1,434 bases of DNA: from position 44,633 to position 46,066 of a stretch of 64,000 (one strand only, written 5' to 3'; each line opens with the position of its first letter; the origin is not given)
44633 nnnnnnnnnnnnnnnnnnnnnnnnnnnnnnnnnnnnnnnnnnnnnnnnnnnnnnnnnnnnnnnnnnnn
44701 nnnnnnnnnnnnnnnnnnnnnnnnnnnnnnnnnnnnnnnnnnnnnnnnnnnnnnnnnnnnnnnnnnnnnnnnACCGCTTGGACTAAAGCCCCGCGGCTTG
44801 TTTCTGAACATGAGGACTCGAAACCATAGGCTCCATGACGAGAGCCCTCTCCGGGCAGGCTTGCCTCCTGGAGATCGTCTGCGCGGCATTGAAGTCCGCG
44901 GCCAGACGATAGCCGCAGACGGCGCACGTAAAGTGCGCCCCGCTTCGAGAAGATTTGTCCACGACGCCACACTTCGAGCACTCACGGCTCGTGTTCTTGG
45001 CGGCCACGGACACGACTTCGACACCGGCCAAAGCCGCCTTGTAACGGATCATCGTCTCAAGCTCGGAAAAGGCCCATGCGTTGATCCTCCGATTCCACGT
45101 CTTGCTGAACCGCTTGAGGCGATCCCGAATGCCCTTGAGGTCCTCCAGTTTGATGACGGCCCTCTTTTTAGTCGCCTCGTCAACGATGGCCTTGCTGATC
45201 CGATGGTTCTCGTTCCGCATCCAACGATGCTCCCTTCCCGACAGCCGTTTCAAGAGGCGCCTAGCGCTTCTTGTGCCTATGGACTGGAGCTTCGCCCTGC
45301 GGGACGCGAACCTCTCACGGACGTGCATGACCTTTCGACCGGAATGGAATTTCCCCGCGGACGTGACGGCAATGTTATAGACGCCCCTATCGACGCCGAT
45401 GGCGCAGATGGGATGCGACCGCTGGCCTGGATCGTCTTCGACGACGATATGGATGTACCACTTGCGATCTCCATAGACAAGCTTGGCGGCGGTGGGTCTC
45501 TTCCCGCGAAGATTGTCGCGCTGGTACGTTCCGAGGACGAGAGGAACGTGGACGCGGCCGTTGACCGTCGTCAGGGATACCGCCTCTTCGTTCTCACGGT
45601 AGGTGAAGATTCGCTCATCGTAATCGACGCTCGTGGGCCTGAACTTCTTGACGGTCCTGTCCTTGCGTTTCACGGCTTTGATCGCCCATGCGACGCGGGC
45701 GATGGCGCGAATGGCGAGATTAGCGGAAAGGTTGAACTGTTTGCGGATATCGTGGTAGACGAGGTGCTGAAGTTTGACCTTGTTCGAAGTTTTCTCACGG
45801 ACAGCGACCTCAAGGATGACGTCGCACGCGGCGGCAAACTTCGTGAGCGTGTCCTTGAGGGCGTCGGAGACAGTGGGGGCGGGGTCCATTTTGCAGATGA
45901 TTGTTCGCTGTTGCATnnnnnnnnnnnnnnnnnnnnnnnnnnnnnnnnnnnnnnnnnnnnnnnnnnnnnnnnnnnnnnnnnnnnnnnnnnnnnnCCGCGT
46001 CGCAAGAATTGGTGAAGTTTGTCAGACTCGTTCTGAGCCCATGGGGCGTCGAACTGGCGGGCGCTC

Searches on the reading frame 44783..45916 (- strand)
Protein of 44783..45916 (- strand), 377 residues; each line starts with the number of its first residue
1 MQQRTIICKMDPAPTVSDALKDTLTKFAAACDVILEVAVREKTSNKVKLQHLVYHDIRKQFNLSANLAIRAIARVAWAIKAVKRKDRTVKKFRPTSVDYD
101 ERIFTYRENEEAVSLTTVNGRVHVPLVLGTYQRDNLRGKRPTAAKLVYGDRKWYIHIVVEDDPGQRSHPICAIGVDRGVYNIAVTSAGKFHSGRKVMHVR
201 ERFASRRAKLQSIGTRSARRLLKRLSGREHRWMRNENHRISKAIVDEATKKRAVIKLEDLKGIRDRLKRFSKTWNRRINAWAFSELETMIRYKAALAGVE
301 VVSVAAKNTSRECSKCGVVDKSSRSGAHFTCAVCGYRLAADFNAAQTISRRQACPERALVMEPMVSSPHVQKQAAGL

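Call 3: search_protein_families(library=pfam, proteins=[window:44783-45916:-], max_evalue=0.01)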
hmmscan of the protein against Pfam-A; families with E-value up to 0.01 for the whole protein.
window:44783-45916:- (377 aa): 2 families
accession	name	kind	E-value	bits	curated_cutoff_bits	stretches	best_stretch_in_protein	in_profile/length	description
PF07282.18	Cas12f1-like_TNB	-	2e-19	69.9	26.3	1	283-348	1-60/60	Cas12f1-like, TNB domain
PF01385.25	OrfB_IS605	-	5.4e-08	33.5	30.5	1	156-257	1-111/120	Probable transposase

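Call 46: find_homologous_proteins(query=window:44783-45916:-)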
Query window:44783-45916:- (377 aa): 578 proteins with E <= 0.001 among 4297 candidates; the best 120 are listed.
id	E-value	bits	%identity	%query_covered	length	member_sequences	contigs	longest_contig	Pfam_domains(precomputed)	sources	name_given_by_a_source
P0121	7.4e-247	836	100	100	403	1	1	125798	PF01385.26,PF07282.19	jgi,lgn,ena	-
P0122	4.3e-215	731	86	100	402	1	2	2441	PF01385.26,PF07282.19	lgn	-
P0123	2.2e-199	680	83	97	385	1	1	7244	PF01385.26,PF07282.19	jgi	jgi:IS605 OrfB family transposase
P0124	1.1e-195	667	80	97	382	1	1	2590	PF01385.26,PF07282.19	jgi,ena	-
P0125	1.8e-188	644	77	97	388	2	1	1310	PF01385.26,PF07282.19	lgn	-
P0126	4.4e-185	633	80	95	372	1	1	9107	PF01385.26,PF07282.19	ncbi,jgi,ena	jgi:IS605 OrfB family transposase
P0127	1.5e-181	621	77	95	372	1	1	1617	PF01385.26,PF07282.19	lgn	-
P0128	1.8e-181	621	77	95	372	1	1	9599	PF01385.26,PF07282.19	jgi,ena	-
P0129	1.9e-181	621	75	97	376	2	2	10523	PF01385.26,PF07282.19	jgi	jgi:IS605 OrfB family transposase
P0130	2.4e-181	620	74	98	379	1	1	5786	PF01385.26,PF07282.19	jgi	jgi:IS605 OrfB family transposase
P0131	7.1e-181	619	75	98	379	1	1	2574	PF01385.26,PF07282.19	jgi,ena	-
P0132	9.4e-180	615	76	95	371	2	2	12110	PF01385.26,PF07282.19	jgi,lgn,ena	jgi:IS605 OrfB family transposase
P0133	2.7e-179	614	77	95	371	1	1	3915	PF07282.19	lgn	-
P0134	1.1e-176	605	76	95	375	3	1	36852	PF01385.26,PF07282.19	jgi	jgi:IS605 OrfB family transposase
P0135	3.7e-176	603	74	95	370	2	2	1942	PF01385.26,PF07282.19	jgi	jgi:IS605 OrfB family transposase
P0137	4.6e-171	587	71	98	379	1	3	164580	PF01385.26,PF07282.19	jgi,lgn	jgi:IS605 OrfB family transposase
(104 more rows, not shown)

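Call 47: find_encoding_contigs(protein=P0121, flank=1500, max_places=3)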
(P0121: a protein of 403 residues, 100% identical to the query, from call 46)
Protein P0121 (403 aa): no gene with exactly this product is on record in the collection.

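Call 48: find_encoding_contigs(protein=P0134, flank=3000, max_places=2)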
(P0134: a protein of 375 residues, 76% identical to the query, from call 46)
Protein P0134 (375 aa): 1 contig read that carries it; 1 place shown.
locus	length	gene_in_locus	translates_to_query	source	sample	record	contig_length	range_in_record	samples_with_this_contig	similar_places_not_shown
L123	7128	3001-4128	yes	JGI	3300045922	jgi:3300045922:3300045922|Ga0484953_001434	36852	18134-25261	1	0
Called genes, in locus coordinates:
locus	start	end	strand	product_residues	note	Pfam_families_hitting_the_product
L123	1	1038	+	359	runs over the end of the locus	PF00589:Phage_integrase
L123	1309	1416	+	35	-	-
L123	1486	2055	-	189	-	-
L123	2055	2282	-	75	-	-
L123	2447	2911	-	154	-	PF07282:Cas12f1-like_TNB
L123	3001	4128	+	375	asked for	PF01385:OrfB_IS605, PF07282:Cas12f1-like_TNB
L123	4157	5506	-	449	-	-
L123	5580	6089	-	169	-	-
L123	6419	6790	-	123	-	PF00436:SSB, PF22657:SSB_1 (faint)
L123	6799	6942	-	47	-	-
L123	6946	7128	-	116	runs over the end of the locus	-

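Call 49: find_encoding_contigs(protein=P0137, flank=3000, max_places=3)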
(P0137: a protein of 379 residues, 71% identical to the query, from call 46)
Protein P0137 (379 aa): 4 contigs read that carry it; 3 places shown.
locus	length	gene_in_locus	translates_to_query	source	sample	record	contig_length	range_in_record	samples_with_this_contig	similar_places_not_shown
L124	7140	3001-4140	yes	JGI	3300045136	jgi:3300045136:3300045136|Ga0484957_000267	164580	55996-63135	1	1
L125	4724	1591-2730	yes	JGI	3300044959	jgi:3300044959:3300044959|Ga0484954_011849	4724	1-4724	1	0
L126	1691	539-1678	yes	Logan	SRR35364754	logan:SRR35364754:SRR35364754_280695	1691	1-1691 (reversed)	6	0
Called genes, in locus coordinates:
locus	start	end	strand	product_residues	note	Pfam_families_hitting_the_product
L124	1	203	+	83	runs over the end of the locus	-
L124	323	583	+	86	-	-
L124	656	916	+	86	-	-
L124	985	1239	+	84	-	-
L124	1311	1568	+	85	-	-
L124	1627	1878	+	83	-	-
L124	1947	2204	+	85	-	-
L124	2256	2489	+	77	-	-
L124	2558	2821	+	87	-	-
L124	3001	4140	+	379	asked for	PF01385:OrfB_IS605, PF07282:Cas12f1-like_TNB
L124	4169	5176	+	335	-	-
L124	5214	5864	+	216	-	-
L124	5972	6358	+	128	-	-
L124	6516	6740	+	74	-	-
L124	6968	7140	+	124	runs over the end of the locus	-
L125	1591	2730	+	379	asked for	PF01385:OrfB_IS605, PF07282:Cas12f1-like_TNB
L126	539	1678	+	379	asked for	PF01385:OrfB_IS605, PF07282:Cas12f1-like_TNB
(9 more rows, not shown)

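Call 52: find_related_loci(query=window:44783-45916:-, collection=viral_contigs, flank=2500)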
Query window:44783-45916:- (377 aa) in viral_contigs; peptide patterns used: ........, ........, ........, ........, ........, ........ (x = any residue, [..] = any of these).
No stretch of DNA in the collection matches any of the patterns.

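Call 53: find_encoding_contigs(protein=P0123, flank=2500, max_places=2)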
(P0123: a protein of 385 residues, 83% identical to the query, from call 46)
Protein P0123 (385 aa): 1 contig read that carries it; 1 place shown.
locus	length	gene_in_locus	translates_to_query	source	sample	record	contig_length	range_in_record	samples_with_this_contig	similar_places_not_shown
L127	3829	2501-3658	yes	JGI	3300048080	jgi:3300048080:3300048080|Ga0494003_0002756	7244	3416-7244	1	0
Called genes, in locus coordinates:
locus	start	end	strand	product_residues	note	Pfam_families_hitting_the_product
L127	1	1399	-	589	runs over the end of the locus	-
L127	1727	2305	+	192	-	-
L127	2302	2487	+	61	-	-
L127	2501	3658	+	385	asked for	PF01385:OrfB_IS605, PF07282:Cas12f1-like_TNB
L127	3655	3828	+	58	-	?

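Call 54: find_encoding_contigs(protein=P0126, flank=2500, max_places=2)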
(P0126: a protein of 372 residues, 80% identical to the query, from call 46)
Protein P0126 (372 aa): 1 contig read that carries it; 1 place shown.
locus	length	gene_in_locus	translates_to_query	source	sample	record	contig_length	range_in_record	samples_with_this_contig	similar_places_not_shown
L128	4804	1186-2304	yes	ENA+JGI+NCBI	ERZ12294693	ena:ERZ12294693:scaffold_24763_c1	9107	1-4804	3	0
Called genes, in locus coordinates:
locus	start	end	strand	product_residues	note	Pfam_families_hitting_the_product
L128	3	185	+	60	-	?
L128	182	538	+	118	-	-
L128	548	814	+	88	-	-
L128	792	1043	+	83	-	-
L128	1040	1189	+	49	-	-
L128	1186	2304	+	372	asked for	PF01385:OrfB_IS605, PF07282:Cas12f1-like_TNB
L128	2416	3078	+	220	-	PF04446:Thg1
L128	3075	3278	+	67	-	-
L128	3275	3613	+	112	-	-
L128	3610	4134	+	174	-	PF07799:DUF1643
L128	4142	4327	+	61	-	-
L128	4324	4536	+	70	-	-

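Call 56: find_encoding_contigs(protein=P0122, flank=1500, max_places=2)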
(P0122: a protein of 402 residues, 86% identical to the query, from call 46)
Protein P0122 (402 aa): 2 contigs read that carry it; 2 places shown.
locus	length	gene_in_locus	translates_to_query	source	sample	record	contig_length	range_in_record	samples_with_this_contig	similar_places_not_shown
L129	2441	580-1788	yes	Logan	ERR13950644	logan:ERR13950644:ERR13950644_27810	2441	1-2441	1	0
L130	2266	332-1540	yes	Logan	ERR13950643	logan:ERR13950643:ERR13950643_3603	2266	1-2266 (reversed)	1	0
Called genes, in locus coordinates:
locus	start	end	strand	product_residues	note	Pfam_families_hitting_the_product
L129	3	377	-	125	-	?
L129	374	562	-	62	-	PF01402:RHH_1 (weak)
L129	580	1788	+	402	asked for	PF01385:OrfB_IS605 (weak), PF07282:Cas12f1-like_TNB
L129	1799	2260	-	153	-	-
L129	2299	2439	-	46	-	?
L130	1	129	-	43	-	?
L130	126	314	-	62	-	PF01402:RHH_1 (weak)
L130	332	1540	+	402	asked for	PF01385:OrfB_IS605 (weak), PF07282:Cas12f1-like_TNB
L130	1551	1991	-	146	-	-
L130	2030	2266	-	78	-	?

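Call 82: search_solved_structures(query=window:44783-45916:-, max_evalue=0.001)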
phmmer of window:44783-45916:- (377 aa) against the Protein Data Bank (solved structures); distinct sequences matched with E-value up to 0.001: 20.
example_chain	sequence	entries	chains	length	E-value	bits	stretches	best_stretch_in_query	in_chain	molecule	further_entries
9nzq_A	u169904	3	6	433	1e-22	83.8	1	145-352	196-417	Cas12f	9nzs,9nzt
8j12_A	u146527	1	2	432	4.7e-22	81.7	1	141-349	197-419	Transposase IS605 OrfB C-terminal domain-containing protein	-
7wju_A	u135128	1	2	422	1.2e-21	80.4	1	141-349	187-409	OrfB_Zn_ribbon domain-containing protein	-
8dzj_A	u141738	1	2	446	1.4e-21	80.1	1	141-349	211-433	OrfB_Zn_ribbon domain-containing protein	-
8j3r_A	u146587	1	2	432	1.5e-21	80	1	141-349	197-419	Transposase IS605 OrfB C-terminal domain-containing protein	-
8j1j_A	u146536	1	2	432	1.8e-21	79.7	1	142-349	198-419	Transposase IS605 OrfB C-terminal domain-containing protein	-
9nzo_B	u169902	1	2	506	1e-17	67.4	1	176-331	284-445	Cas12f Effector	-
9nzr_A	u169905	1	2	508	1e-17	67.4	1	176-331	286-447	Cas12f Nuclease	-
8hr5_A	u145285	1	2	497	7.9e-17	64.5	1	198-350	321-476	Transposase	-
9i8y_A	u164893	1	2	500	1.5e-14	57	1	192-338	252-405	CRISPR-associated endodeoxyribonuclease Cas12f1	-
7l48_A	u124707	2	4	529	4.5e-14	55.4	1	161-350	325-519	Cas12f | Cas12f1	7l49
7c7l_A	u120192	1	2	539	1.9e-13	53.3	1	164-350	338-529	CRISPR-associated protein Cas14a.1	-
9nzp_A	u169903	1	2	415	5.8e-13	51.8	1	197-351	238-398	IS200/IS605 family element transposase accessory protein TnpB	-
9yyg_A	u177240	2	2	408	1.1e-07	34.4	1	153-353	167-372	AI-designed RNA-guided nuclease | AI-generated RNA-guided nuclease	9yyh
8iaz_A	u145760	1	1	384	1.1e-06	31.1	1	150-348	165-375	Transposase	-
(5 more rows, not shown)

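Call 90: search_protein_families(library=pfam, proteins=[L129:374-562:-], max_evalue=0.01)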
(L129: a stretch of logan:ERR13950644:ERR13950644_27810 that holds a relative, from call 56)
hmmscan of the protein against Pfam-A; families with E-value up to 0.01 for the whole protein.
L129:374-562:- (62 aa): 1 family
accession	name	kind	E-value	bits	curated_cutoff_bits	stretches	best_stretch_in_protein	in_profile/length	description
PF01402.27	RHH_1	-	4.1e-06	27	20.5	1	6-39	2-35/39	Ribbon-helix-helix protein, copG family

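Call 91: find_homologous_proteins(query=L129:377-562:-, max_evalue=0.001)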
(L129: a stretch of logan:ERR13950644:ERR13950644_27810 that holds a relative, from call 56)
Query L129:377-562:- (62 aa): 1 proteins with E <= 0.001 among 5 candidates.
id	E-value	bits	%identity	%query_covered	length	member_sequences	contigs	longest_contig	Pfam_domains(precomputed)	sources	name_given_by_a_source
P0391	1.7e-30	120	100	100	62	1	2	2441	PF01402.28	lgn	-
